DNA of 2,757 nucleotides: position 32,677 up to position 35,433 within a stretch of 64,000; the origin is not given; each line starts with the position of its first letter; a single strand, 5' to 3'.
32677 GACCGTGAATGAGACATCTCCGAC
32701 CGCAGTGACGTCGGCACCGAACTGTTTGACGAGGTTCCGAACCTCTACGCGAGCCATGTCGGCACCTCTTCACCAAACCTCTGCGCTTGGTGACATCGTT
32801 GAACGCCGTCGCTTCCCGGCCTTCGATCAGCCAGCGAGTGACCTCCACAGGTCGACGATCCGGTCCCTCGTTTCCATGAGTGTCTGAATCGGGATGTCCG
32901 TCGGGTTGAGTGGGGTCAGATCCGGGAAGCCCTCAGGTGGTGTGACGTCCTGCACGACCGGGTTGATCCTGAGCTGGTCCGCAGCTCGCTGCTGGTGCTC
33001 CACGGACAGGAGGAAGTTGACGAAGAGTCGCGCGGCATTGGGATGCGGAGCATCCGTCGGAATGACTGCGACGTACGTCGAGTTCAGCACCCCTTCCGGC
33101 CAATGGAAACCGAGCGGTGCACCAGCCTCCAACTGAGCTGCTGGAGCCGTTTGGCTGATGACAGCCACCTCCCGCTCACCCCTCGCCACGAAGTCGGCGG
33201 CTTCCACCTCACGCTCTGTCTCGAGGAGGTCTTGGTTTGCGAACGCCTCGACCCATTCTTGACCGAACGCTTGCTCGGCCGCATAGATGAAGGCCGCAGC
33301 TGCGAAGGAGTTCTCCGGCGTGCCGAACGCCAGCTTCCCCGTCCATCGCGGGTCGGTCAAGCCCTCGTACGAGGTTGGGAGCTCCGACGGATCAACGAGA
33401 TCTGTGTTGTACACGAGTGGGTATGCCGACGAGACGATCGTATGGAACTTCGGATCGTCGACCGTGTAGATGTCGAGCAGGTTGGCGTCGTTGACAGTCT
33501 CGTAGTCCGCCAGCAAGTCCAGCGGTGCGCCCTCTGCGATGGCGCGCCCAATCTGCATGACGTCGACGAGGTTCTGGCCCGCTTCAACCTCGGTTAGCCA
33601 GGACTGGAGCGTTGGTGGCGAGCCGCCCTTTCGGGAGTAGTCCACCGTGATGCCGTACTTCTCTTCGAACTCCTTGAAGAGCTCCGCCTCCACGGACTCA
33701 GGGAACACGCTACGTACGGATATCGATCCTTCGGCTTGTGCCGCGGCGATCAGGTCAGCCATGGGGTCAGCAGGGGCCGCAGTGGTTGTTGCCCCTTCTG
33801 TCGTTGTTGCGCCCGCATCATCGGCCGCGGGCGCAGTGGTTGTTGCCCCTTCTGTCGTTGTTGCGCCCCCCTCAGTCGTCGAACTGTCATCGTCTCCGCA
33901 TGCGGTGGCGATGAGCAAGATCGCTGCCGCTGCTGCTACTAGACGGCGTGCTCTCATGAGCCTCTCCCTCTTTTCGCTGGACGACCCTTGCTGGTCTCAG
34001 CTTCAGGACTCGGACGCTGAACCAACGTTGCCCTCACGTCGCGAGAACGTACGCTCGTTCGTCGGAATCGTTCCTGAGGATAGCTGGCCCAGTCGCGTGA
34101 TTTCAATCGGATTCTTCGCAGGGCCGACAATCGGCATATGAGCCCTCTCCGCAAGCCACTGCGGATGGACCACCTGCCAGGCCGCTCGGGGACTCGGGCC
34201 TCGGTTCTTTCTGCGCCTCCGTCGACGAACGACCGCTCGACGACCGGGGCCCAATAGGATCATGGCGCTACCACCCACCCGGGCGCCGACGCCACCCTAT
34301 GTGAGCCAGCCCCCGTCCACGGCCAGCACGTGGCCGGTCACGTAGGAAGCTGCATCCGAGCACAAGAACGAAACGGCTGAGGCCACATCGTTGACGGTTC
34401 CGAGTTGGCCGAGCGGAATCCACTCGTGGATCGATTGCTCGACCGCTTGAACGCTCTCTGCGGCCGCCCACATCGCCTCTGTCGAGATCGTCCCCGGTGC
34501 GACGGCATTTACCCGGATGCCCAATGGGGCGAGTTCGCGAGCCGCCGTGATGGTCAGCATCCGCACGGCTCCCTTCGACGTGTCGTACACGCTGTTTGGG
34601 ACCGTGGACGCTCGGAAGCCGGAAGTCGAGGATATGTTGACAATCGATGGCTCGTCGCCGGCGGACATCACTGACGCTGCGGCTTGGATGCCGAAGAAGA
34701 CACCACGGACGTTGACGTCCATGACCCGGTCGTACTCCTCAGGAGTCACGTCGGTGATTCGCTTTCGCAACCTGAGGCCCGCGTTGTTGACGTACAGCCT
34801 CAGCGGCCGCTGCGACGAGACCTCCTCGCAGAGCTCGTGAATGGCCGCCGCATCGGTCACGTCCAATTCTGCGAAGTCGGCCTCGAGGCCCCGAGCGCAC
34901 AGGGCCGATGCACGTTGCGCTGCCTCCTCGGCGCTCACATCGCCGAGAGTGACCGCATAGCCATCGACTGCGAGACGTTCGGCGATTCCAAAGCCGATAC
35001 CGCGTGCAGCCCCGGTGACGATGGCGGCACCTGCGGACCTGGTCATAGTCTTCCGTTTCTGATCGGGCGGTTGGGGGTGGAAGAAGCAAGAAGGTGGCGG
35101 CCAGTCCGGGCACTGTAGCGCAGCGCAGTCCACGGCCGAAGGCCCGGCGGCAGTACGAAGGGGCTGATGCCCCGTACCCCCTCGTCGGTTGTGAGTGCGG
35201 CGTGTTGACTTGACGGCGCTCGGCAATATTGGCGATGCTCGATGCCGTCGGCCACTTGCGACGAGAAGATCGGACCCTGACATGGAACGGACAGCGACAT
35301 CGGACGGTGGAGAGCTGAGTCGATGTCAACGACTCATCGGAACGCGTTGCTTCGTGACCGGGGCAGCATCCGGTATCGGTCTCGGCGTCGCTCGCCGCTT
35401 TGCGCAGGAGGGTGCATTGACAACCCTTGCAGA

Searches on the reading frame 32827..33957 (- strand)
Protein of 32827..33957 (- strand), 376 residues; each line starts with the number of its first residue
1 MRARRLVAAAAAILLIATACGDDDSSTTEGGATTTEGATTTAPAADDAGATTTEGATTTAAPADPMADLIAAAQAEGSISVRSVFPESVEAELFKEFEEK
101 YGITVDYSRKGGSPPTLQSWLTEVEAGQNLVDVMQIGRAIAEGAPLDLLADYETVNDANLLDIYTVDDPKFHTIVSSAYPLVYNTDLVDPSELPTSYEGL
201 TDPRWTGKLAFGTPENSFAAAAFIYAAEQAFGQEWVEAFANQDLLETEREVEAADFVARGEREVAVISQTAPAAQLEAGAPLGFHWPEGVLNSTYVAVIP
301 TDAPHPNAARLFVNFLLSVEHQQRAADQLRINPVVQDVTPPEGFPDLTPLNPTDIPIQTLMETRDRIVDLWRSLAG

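Call 93: search_protein_families(library=pfam, proteins=[window:32827-33957:-], max_evalue=0.0001)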
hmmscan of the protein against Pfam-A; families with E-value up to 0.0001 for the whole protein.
window:32827-33957:- (376 aa): 4 families
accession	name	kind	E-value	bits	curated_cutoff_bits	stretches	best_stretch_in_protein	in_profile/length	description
PF01547.30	SBP_bac_1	-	1.8e-18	68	26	1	88-322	9-306/307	Bacterial extracellular solute-binding protein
PF13343.11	SBP_bac_6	-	2.8e-16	60.2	24.6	1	149-336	30-221/245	Bacterial extracellular solute-binding protein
PF13416.11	SBP_bac_8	-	7.8e-15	55.8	27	1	92-343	1-270/279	Bacterial extracellular solute-binding protein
PF13531.11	SBP_bac_11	-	1e-13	52.1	25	1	92-324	15-220/227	Bacterial extracellular solute-binding protein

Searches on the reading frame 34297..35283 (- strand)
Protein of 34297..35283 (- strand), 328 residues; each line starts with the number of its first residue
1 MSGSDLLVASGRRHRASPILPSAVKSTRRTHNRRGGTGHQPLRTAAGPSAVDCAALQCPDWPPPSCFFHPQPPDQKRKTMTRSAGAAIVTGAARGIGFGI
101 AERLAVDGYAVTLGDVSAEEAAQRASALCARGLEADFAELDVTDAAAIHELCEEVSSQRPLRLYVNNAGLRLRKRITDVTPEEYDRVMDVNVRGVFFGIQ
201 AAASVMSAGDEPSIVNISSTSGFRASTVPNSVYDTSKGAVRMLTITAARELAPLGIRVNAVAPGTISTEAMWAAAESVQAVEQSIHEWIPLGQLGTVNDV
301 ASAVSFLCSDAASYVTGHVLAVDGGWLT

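Call 93: search_protein_families(library=pfam, proteins=[window:34297-35283:-], max_evalue=0.0001)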
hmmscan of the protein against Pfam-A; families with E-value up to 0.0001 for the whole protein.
window:34297-35283:- (328 aa): 5 families
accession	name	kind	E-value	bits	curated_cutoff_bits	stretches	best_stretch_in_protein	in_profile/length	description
PF13561.12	adh_short_C2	-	2.5e-60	204.4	27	1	91-326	1-235/236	Enoyl-(Acyl carrier protein) reductase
PF00106.31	adh_short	-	8.3e-46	156.4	26.6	1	86-274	2-190/195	short chain dehydrogenase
PF08659.16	KR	-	2.1e-10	41.2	22.6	1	85-195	1-116/180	KR domain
PF01370.27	Epimerase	-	5.5e-06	26.4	20.9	1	88-313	2-230/240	NAD dependent epimerase/dehydratase family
PF23441.1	SDR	-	7.7e-05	22.6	27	0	174-326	105-255/258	SDR-like rossmann domain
